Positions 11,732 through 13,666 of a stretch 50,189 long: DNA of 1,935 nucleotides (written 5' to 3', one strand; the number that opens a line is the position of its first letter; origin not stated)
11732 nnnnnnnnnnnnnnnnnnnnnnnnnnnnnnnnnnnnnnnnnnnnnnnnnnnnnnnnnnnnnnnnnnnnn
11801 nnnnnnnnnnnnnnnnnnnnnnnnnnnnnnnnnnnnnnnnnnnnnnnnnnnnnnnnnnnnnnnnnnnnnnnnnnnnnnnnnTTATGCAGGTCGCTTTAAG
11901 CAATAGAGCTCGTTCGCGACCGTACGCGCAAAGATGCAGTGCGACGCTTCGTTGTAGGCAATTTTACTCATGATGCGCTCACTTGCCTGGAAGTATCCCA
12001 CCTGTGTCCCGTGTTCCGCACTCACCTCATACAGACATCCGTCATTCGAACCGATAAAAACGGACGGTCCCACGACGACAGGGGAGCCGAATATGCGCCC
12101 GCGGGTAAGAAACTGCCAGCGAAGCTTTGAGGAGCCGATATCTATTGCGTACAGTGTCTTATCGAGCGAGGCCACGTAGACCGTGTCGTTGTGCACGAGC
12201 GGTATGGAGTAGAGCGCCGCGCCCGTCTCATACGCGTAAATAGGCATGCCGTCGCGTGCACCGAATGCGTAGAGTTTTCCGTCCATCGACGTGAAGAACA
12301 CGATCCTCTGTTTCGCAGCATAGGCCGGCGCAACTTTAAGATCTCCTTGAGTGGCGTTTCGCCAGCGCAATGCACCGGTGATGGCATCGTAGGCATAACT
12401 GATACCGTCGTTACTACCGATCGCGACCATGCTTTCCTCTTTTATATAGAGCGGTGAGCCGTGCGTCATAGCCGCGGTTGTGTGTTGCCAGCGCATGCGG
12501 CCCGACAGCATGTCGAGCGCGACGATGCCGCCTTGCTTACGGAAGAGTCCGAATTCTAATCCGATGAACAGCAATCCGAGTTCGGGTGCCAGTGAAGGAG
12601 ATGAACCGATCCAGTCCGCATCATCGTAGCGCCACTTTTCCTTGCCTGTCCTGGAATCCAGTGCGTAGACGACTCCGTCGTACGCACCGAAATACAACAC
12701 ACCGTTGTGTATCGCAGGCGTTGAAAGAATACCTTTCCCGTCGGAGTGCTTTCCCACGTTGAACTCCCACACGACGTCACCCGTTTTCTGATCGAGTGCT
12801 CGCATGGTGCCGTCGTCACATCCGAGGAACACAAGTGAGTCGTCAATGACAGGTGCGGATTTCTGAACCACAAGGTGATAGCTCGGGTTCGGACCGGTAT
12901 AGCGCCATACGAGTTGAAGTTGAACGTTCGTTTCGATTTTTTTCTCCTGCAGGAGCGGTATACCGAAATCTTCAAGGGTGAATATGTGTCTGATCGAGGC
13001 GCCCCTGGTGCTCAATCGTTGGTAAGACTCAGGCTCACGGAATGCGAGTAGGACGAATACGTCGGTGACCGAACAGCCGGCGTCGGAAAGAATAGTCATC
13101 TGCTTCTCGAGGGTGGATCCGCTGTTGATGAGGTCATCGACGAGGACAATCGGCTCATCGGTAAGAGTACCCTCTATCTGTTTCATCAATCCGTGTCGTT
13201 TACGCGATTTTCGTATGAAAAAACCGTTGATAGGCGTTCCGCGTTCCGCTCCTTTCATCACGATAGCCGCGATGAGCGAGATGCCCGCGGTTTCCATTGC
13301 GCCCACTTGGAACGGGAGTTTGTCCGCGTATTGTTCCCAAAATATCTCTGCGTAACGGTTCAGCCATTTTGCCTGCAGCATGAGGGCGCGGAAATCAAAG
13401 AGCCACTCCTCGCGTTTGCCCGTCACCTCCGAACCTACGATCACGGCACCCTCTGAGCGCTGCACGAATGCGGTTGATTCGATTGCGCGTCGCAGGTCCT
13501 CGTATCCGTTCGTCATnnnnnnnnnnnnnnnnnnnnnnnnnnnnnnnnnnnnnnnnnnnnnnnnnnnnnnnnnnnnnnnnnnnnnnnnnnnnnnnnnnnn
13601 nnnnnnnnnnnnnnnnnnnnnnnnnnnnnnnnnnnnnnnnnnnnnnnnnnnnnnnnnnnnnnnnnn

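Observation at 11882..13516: Phosphoribosyltransferase fused to a PQQ-like beta-propeller, present twice in the island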

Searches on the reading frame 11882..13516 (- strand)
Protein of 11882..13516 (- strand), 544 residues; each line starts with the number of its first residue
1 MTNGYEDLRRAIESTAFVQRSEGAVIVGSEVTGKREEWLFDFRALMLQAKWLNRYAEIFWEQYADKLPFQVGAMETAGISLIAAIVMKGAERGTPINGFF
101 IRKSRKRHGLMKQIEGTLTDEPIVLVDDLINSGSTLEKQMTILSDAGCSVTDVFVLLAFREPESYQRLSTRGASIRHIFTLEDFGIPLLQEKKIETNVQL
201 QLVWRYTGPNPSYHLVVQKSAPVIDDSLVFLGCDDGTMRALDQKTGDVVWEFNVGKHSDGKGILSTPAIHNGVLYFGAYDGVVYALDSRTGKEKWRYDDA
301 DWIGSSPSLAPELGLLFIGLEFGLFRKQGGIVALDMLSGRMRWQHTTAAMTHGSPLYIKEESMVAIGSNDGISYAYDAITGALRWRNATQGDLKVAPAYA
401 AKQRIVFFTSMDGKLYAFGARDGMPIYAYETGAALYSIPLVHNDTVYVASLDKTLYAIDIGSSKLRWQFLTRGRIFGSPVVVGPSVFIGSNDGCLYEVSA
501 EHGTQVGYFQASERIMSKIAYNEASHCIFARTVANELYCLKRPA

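Call 3: search_protein_families(library=pfam, proteins=[window:11882-13516:-], max_evalue=0.01)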
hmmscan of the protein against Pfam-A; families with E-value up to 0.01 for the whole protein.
window:11882-13516:- (544 aa): 9 families
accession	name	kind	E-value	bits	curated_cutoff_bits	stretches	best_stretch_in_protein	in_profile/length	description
PF13570.13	Beta-prop_ACSF4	-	2.4e-50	172.3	133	2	329-541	29-242/329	Beta-alanine-activating enzyme, beta-propeller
PF13360.13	PQQ_2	-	1.3e-36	126.8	27.6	2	203-353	16-151/233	Outer membrane protein assembly factor BamB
PF01011.28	PQQ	-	8.4e-18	64.8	26.7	1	264-301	50-87/595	Glucose/ethanol/alcohol dehydrogenase, beta-propeller domain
PF23414.1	Beta-prop_EML_2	-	2.5e-05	24.2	90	0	279-415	18-148/266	Echinoderm microtubule-associated protein second beta-propeller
PF24796.1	WDR55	-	2.9e-05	23.7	200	0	327-456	73-204/296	WDR55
PF00156.33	Pribosyltran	-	0.00013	21.8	26.3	1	107-157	64-124/158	Phosphoribosyl transferase domain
PF14681.12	UPRTase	-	0.0014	18.6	27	1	108-176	108-176/206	Uracil phosphoribosyltransferase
PF24807.1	WD40_CDC20-Fz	-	0.0064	16.3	200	0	225-292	62-124/292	CDC20/Fizzy WD40 domain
PF24390.1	PRTase-CE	-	0.0078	16.6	27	0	113-181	98-171/253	PRTase-CE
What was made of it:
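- On Type I phosphoribosyltransferase superfamily: Copy 1 scores 21.8 bits (fails) (call 3).
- Closest known: BamB / YxaL-type 8-bladed PQQ-like propellers, and the ACSF4. Same: Passes the PF13570 gathering cut-off (call 3).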

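Call 8: search_protein_families(library=ncbifam, proteins=[window:11882-13516:-], max_evalue=0.01)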
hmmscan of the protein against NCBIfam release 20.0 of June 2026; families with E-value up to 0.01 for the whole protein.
window:11882-13516:- (544 aa): 25 families
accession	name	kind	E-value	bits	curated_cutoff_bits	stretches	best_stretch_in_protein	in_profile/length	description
NF053615.1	SerThrKinAfsKStmc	equivalog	4.5e-39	134.8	1300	2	203-460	553-801/809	protein serine/threonine kinase AfsK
TIGR03300.1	assembly_YfgL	equivalog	2.6e-38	131.7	285.2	4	220-298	99-172/377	outer membrane protein assembly factor BamB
NF008351.0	PRK11138.1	equivalog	4.1e-24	84.8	423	3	224-298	118-187/394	outer membrane protein assembly factor BamB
TIGR03075.1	PQQ_enz_alc_DH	subfamily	3.3e-23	82.1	480.05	2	196-348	43-200/530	PQQ-dependent dehydrogenase, methanol/ethanol family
TIGR00336.1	pyrE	equivalog_domain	1.5e-18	67.2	106.8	1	33-183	19-172/173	orotate phosphoribosyltransferase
TIGR04528.1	acido_non_PQQ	subfamily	1.2e-17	63.9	650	2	319-418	392-491/493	acido-empty-quinoprotein group A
NF001729.0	PRK00455.1-3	equivalog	1.3e-09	37.8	245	1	72-184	82-191/231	orotate phosphoribosyltransferase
TIGR03074.1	PQQ_membr_DH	subfamily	6.4e-09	34.2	832.65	0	265-299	207-241/783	membrane-bound PQQ-dependent dehydrogenase, glucose/quinate/shikimate family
NF004034.0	PRK05500.1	equivalog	2.6e-08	32.9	656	1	100-198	372-470/478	bifunctional orotidine-5'-phosphate decarboxylase/orotate phosphoribosyltransferase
NF010382.0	PRK13809.1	equivalog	1.7e-06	27.6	208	1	96-195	91-192/210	orotate phosphoribosyltransferase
NF006328.0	PRK08558.1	equivalog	2.1e-06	27.5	184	1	41-163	85-219/238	adenine phosphoribosyltransferase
TIGR01251.1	ribP_PPkin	subfamily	1.7e-05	23.9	113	1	100-172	187-262/309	ribose-phosphate diphosphokinase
NF002620.0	PRK02277.1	subfamily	5.9e-05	22.8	115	1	41-157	58-178/201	orotate phosphoribosyltransferase-like protein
NF002634.0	PRK02304.1-3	equivalog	6.5e-05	22.7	170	1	120-180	118-178/182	adenine phosphoribosyltransferase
NF005537.0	PRK07199.1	subfamily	0.00014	21.1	322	1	117-173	208-264/301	ribose-phosphate diphosphokinase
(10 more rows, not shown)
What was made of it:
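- Tried and rejected: Quinoprotein or BamB identity is rejected on curated cut-offs (calls 3, 8).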

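Call 10: find_homologous_proteins(query=window:11882-13516:-, max_evalue=0.00001)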
Query window:11882-13516:- (544 aa): 1872 proteins with E <= 0.00001 among 8000 candidates; the best 120 are listed.
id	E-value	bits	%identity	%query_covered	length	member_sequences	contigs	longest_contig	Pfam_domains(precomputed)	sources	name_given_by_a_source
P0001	0.0e+0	1245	100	100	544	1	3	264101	PF01011.29,PF13360.14,PF13570.14,PF25293.2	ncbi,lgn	-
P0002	5.3e-273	924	72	100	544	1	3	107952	PF01011.29,PF13360.14,PF25292.1,PF13570.14,PF24796.2,PF25293.2,PF23414.2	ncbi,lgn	-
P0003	7.0e-269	911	72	100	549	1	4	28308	PF01011.29,PF13360.14,PF13570.14,PF24796.2,PF23414.2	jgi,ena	-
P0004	7.2e-265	897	70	100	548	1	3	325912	PF01011.29,PF13360.14,PF25292.1,PF13570.14,PF24796.2,PF25293.2,PF23414.2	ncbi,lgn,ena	-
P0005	4.4e-255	865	68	100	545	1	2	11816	PF01011.29,PF07774.20,PF13360.14,PF25174.2,PF25292.1,PF13570.14,PF24796.2,PF23414.2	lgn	-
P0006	9.5e-250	848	66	100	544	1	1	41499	PF01011.29,PF13360.14,PF25292.1,PF13570.14,PF24796.2,PF23414.2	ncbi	-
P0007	8.1e-245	831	71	91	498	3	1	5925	PF01011.29,PF07774.20,PF13360.14,PF25292.1,PF13570.14,PF23414.2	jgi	jgi:outer membrane protein assembly factor BamB/adenine/guanine phosphoribosyltransferase-like PRPP-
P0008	4.4e-241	819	65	100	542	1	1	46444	PF01011.29,PF07774.20,PF13360.14,PF25292.1,PF13570.14,PF24796.2,PF25293.2,PF23414.2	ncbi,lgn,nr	ncbi:MAG: PQQ-binding-like beta-propeller repeat protein [Candidatus Pacebacteria bacterium]|nr:PQQ-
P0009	2.3e-235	800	65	99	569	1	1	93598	PF01011.29,PF13360.14,PF13570.14,PF23414.2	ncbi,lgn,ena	-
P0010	2.4e-231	787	63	99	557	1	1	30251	PF01011.29,PF07774.20,PF13360.14,PF25292.1,PF13570.14,PF24796.2,PF23414.2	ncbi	-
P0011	1.7e-227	774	63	100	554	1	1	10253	PF01011.29,PF13360.14,PF13570.14,PF23414.2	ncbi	-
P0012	2.8e-226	770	61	99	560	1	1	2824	PF01011.29,PF13360.14,PF25292.1,PF13570.14,PF23414.2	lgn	-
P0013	1.5e-225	768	62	99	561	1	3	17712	PF01011.29,PF13360.14,PF13570.14,PF25293.2,PF23414.2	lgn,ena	-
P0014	2.6e-225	767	62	99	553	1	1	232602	PF01011.29,PF23775.2,PF13360.14,PF25174.2,PF13570.14,PF24796.2,PF25293.2,PF23414.2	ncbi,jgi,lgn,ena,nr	ncbi:MAG TPA: PQQ-binding-like beta-propeller repeat protein [Candidatus Paceibacterota bacterium]|n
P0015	6.1e-225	766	61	100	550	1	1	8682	PF01011.29,PF13360.14,PF25292.1,PF13570.14,PF23414.2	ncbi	-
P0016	6.2e-223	759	62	99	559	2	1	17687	PF01011.29,PF13360.14,PF13570.14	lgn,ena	-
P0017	3.4e-222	757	61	99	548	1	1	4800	PF01011.29,PF13360.14,PF13570.14,PF23414.2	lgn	-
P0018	9.5e-222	755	61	99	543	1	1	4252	PF01011.29,PF13360.14,PF25292.1,PF13570.14,PF24796.2,PF23414.2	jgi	jgi:outer membrane protein assembly factor BamB/orotate phosphoribosyltransferase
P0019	5.3e-221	753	60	99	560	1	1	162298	PF01011.29,PF14681.13,PF13360.14,PF00156.34,PF13570.14,PF24796.2,PF23414.2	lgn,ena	-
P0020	1.5e-220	751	60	99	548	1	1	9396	PF01011.29,PF13360.14,PF13570.14,PF25293.2,PF23414.2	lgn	-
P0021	2.1e-220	751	62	99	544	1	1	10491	PF01011.29,PF13360.14,PF13570.14,PF23414.2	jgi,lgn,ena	-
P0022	8.9e-219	745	60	99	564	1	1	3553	PF01011.29,PF07774.20,PF13360.14,PF13570.14,PF23414.2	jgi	jgi:outer membrane protein assembly factor BamB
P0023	1.1e-218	745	60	99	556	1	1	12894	PF01011.29,PF13360.14,PF13570.14,PF25293.2,PF23414.2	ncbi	-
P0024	2.7e-218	744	58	99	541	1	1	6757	PF01011.29,PF13360.14,PF13570.14,PF25293.2,PF23414.2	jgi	jgi:orotate phosphoribosyltransferase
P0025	3.2e-218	743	60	99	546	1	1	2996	PF01011.29,PF13360.14,PF13570.14,PF25293.2,PF23414.2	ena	-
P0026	2.6e-217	740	59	99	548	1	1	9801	PF01011.29,PF13360.14,PF25292.1,PF13570.14,PF23414.2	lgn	-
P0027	2.2e-216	737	58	99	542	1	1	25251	PF01011.29,PF07774.20,PF13360.14,PF13570.14,PF24796.2,PF23414.2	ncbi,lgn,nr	ncbi:PQQ-binding-like beta-propeller repeat protein [Candidatus Kaiserbacteria bacterium]|nr:PQQ-bin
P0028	1.6e-215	735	60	99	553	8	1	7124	PF01011.29,PF13360.14,PF13570.14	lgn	-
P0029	2.0e-215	734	57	99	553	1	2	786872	PF01011.29,PF07774.20,PF13360.14,PF13570.14,PF23414.2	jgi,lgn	jgi:outer membrane protein assembly factor BamB/adenine/guanine phosphoribosyltransferase-like PRPP-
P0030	8.4e-215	732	58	99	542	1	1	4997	PF01011.29,PF13360.14,PF13570.14,PF25293.2,PF23414.2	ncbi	ncbi:MAG: hypothetical protein RIQ56_616 [Candidatus Parcubacteria bacterium]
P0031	3.6e-214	730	60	99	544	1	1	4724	PF01011.29,PF07774.20,PF13360.14,PF25174.2,PF13570.14,PF23414.2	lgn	-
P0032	9.8e-214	729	59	99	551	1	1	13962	PF01011.29,PF13360.14,PF25292.1,PF00156.34,PF13570.14,PF23414.2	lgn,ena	-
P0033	1.2e-213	728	59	100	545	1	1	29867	PF01011.29,PF07774.20,PF13360.14,PF25292.1,PF13570.14,PF23414.2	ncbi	-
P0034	1.8e-213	728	59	99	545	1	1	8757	PF01011.29,PF13360.14,PF13570.14,PF23414.2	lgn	-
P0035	2.0e-213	728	57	99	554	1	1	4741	PF01011.29,PF13360.14,PF13570.14,PF24796.2,PF25293.2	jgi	jgi:outer membrane protein assembly factor BamB/orotate phosphoribosyltransferase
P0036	2.6e-213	727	58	99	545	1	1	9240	PF01011.29,PF07774.20,PF13360.14,PF13570.14,PF23414.2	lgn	-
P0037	2.8e-213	727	60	96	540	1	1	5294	PF01011.29,PF07774.20,PF13360.14,PF25292.1,PF13570.14,PF24796.2,PF23414.2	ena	-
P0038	1.7e-212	725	59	99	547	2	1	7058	PF01011.29,PF07774.20,PF13360.14,PF25292.1,PF13570.14,PF23414.2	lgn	-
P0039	1.1e-211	722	58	99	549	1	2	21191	PF01011.29,PF07774.20,PF13360.14,PF13570.14,PF23414.2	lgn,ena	-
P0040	1.5e-211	721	58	100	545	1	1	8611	PF01011.29,PF13360.14,PF13570.14,PF23414.2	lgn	-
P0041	6.0e-211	719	59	99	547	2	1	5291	PF01011.29,PF07774.20,PF13360.14,PF13570.14,PF23414.2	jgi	-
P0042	1.3e-210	718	57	99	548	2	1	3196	PF01011.29,PF13360.14,PF13570.14,PF23414.2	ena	-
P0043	3.7e-210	717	58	99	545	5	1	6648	PF01011.29,PF13360.14,PF13570.14,PF23414.2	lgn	-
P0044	5.5e-210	716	59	99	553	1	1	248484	PF01011.29,PF13360.14,PF25174.2,PF13570.14,PF23414.2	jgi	jgi:outer membrane protein assembly factor BamB/orotate phosphoribosyltransferase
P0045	6.2e-210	716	57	99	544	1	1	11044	PF01011.29,PF13360.14,PF25292.1,PF13570.14,PF24796.2,PF23414.2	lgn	-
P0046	8.6e-210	716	58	99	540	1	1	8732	PF01011.29,PF07774.20,PF13360.14,PF13570.14,PF24796.2,PF25293.2,PF23414.2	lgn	-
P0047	1.7e-209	715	59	99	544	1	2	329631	PF01011.29,PF07774.20,PF13360.14,PF25174.2,PF25292.1,PF13570.14,PF24796.2,PF25293.2,PF23414.2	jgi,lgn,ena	jgi:outer membrane protein assembly factor BamB/adenine/guanine phosphoribosyltransferase-like PRPP-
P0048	3.7e-209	714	57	99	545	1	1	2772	PF01011.29,PF13360.14,PF13570.14,PF25293.2,PF23414.2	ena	-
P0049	9.2e-209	712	59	99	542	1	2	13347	PF01011.29,PF13360.14,PF13570.14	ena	-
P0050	3.9e-208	710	57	99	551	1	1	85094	PF01011.29,PF13360.14,PF25174.2,PF13570.14,PF23414.2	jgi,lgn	jgi:outer membrane protein assembly factor BamB/orotate phosphoribosyltransferase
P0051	6.7e-208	709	57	99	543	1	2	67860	PF01011.29,PF13360.14,PF13570.14,PF23414.2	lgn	-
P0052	1.3e-207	708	57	99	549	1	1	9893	PF01011.29,PF13360.14,PF13570.14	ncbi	-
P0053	2.5e-207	708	58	99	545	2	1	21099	PF01011.29,PF07774.20,PF13360.14,PF13570.14,PF23414.2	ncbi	-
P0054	8.4e-207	706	57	98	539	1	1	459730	PF01011.29,PF07774.20,PF13360.14,PF13570.14,PF25293.2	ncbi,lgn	-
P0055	8.6e-207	706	59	99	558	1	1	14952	PF01011.29,PF14681.13,PF13360.14,PF00156.34,PF13570.14,PF25293.2,PF23414.2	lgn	-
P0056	2.2e-206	704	58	99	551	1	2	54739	PF01011.29,PF13360.14,PF25292.1,PF13570.14,PF25293.2,PF23414.2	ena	-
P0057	2.6e-206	704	58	99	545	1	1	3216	PF01011.29,PF13360.14,PF25292.1,PF13570.14,PF24796.2,PF25293.2,PF23414.2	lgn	-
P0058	3.1e-206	704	56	99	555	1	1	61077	PF01011.29,PF13360.14,PF13570.14,PF24796.2,PF25293.2,PF23414.2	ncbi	-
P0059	1.1e-205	702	57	99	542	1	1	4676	PF01011.29,PF13360.14,PF25174.2,PF13570.14,PF23414.2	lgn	-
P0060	2.7e-205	701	56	99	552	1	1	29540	PF01011.29,PF13360.14,PF23381.2,PF25292.1,PF13570.14,PF23414.2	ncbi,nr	ncbi:PQQ-binding-like beta-propeller repeat protein [Patescibacteria group bacterium]|nr:PQQ-binding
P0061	3.9e-205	700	57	99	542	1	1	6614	PF01011.29,PF07774.20,PF13360.14,PF13570.14,PF24796.2,PF23414.2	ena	-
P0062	1.9e-204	698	58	99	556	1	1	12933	PF01011.29,PF13360.14,PF13570.14,PF23414.2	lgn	-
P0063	2.0e-204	698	56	100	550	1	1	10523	PF01011.29,PF07774.20,PF13360.14,PF00156.34,PF13570.14,PF23414.2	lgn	-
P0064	2.5e-204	698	56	99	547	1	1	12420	PF01011.29,PF07774.20,PF13360.14,PF25174.2,PF25173.2,PF13570.14,PF24807.2,PF24796.2,PF25293.2,PF23414.2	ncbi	-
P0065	3.3e-204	697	56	99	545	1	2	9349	PF01011.29,PF13360.14,PF23381.2,PF13570.14,PF24796.2,PF25293.2,PF23414.2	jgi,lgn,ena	-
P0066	4.7e-203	693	55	99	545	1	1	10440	PF01011.29,PF13360.14,PF13570.14,PF23414.2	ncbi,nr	ncbi:PQQ-binding-like beta-propeller repeat protein [Patescibacteria group bacterium]|nr:PQQ-binding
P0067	1.2e-202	692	56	99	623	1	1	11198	PF01011.29,PF13360.14,PF25174.2,PF13570.14,PF25293.2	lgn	-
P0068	1.3e-202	692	56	99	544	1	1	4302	PF01011.29,PF07774.20,PF13360.14,PF13570.14,PF24796.2,PF25293.2,PF23414.2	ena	-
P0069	2.8e-202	691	57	99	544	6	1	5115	PF01011.29,PF13360.14,PF13570.14,PF23414.2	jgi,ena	-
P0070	4.0e-202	690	56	99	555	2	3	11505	PF01011.29,PF13360.14,PF13570.14,PF23414.2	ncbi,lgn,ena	-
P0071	9.1e-202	689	56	99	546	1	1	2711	PF01011.29,PF13360.14,PF13570.14,PF24796.2,PF23414.2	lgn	-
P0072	2.4e-201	688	55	100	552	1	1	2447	PF01011.29,PF07774.20,PF13360.14,PF25391.2,PF13570.14,PF24796.2,PF25293.2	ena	-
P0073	1.9e-200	685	57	99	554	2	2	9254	PF01011.29,PF13360.14,PF00156.34,PF13570.14,PF23414.2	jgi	jgi:outer membrane protein assembly factor BamB/adenine/guanine phosphoribosyltransferase-like PRPP-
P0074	1.2e-199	682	55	98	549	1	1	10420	PF01011.29,PF13360.14,PF25292.1,PF25173.2,PF13570.14,PF24796.2,PF23414.2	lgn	-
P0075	2.7e-199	681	55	99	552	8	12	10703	PF01011.29,PF07774.20,PF13360.14,PF13570.14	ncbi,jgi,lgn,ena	-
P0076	5.2e-199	680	55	99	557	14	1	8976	PF01011.29,PF13360.14,PF13570.14,PF25293.2,PF23414.2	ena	-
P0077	1.7e-198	678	55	99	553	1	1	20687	PF01011.29,PF07774.20,PF13360.14,PF13570.14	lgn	-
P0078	3.4e-197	674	54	99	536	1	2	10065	PF01011.29,PF13360.14,PF25174.2,PF13570.14,PF23414.2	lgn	-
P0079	3.7e-197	674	54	99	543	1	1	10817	PF01011.29,PF13360.14,PF13570.14,PF23414.2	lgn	-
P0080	4.5e-197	674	55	99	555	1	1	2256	PF01011.29,PF14435.12,PF07774.20,PF13360.14,PF25174.2,PF25173.2,PF13570.14,PF25175.2,PF23414.2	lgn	-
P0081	6.9e-197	673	54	100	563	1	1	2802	PF01011.29,PF13360.14,PF25174.2,PF13570.14,PF23414.2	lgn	-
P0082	1.8e-196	672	56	99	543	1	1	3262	PF01011.29,PF13360.14,PF13570.14,PF24796.2,PF23414.2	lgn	-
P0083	2.3e-196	671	55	100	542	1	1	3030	PF01011.29,PF07774.20,PF13360.14,PF13570.14,PF25293.2,PF23414.2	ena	-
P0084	1.3e-195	669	55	99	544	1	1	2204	PF01011.29,PF07774.20,PF13360.14,PF13570.14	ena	-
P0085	1.5e-195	669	54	99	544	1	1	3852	PF01011.29,PF13360.14,PF13570.14,PF23414.2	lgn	-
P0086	1.6e-195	669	54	99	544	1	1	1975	PF01011.29,PF13360.14,PF25292.1,PF13570.14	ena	-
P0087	2.0e-195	668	56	99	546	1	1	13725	PF01011.29,PF13360.14,PF25174.2,PF13570.14,PF23414.2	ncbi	-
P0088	3.1e-195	668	55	99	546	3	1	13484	PF01011.29,PF13360.14,PF13570.14,PF24796.2,PF23414.2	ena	-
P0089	9.3e-195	666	53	99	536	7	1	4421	PF01011.29,PF13360.14,PF25174.2,PF13570.14,PF23414.2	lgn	-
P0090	1.2e-194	666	59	91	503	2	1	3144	PF01011.29,PF13360.14,PF25174.2,PF12894.14,PF13570.14,PF23414.2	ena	-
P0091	2.3e-194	665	54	99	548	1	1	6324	PF01011.29,PF13360.14,PF25292.1,PF25173.2,PF13570.14,PF24796.2,PF25293.2,PF23414.2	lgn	-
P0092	2.7e-194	665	54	99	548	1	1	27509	PF01011.29,PF13360.14,PF13570.14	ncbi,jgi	jgi:outer membrane protein assembly factor BamB/adenine/guanine phosphoribosyltransferase-like PRPP-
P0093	5.9e-194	663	55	100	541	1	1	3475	PF01011.29,PF13360.14,PF25174.2,PF13570.14,PF23414.2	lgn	-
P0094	7.5e-194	663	54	99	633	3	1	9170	PF01011.29,PF14435.12,PF07774.20,PF13360.14,PF25292.1,PF13570.14,PF23414.2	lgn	-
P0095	1.4e-193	662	55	99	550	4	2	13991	PF01011.29,PF13360.14,PF00156.34,PF13570.14,PF23414.2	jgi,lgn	jgi:outer membrane protein assembly factor BamB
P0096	3.8e-193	661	54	99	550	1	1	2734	PF01011.29,PF13360.14,PF13570.14,PF23414.2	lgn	-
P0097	4.6e-193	660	57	98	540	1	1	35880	PF01011.29,PF13360.14,PF13570.14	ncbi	-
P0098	1.1e-192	659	55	100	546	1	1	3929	PF01011.29,PF13360.14,PF13570.14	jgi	jgi:outer membrane protein assembly factor BamB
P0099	3.0e-192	658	54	99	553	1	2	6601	PF01011.29,PF07774.20,PF13360.14,PF25292.1,PF13570.14,PF25293.2,PF23414.2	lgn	-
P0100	1.6e-191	655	55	99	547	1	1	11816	PF01011.29,PF13360.14,PF13570.14,PF24796.2,PF23414.2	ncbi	-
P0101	6.3e-191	653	53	99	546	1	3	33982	PF01011.29,PF07774.20,PF13360.14,PF13570.14,PF23414.2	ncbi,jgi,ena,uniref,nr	ncbi:hypothetical protein A3A39_03470 [Candidatus Kaiserbacteria bacterium RIFCSPLOWO2_01_FULL_54_13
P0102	1.1e-190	653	54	99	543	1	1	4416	PF01011.29,PF13360.14,PF25292.1,PF13570.14,PF23414.2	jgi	jgi:outer membrane protein assembly factor BamB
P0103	1.1e-190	653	54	99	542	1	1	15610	PF01011.29,PF07774.20,PF13360.14,PF25292.1,PF25173.2,PF13570.14,PF23414.2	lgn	-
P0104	1.2e-190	652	53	100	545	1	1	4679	PF01011.29,PF07774.20,PF13360.14,PF25174.2,PF25173.2,PF13570.14,PF24796.2,PF23414.2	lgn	-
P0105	1.7e-190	652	53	100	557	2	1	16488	PF01011.29,PF13360.14,PF13570.14,PF23414.2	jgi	jgi:outer membrane protein assembly factor BamB/orotate phosphoribosyltransferase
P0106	2.1e-190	652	53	98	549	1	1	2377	PF01011.29,PF13360.14,PF13570.14,PF23414.2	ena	-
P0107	2.4e-190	652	54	99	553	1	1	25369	PF01011.29,PF13360.14,PF25292.1,PF13570.14,PF25293.2,PF23414.2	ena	-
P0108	2.9e-190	651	55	99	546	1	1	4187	PF01011.29,PF13360.14,PF13570.14,PF23414.2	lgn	-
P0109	2.9e-189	648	54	100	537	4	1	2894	PF01011.29,PF07774.20,PF13360.14,PF13570.14,PF23414.2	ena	-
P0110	5.7e-189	647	53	100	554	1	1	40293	PF01011.29,PF13360.14,PF25174.2,PF13570.14,PF24796.2,PF23414.2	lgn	-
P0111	1.3e-188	646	53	98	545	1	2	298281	PF01011.29,PF13360.14,PF13570.14,PF25293.2,PF23414.2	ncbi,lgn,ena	-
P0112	3.2e-188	644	53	99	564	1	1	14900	PF01011.29,PF13360.14,PF25174.2,PF25292.1,PF13570.14,PF25293.2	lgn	-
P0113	5.9e-188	644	54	99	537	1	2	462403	PF01011.29,PF07774.20,PF13360.14,PF25174.2,PF25292.1,PF13570.14,PF23414.2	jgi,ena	jgi:outer membrane protein assembly factor BamB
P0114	6.1e-188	644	53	100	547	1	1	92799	PF01011.29,PF13360.14,PF25292.1,PF13570.14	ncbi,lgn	-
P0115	6.4e-188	643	53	99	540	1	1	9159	PF01011.29,PF14435.12,PF13360.14,PF25174.2,PF13570.14,PF25175.2,PF24796.2,PF23414.2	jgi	jgi:outer membrane protein assembly factor BamB/adenine/guanine phosphoribosyltransferase-like PRPP-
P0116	1.1e-187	643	53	99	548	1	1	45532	PF01011.29,PF13360.14,PF13570.14,PF25293.2,PF23414.2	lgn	-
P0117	1.7e-187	642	52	99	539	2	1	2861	PF01011.29,PF13360.14,PF13570.14,PF23414.2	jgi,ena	-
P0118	2.0e-187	642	52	99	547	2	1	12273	PF01011.29,PF13360.14,PF13570.14,PF23414.2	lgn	-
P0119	2.2e-187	642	52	99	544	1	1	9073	PF01011.29,PF13360.14,PF13570.14,PF25293.2,PF23414.2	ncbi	-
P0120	2.4e-187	642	53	99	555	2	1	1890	PF01011.29,PF13360.14,PF00156.34,PF13570.14,PF25293.2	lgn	-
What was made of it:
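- More than 120 full-length homologs share 52-72% identity (call 10).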
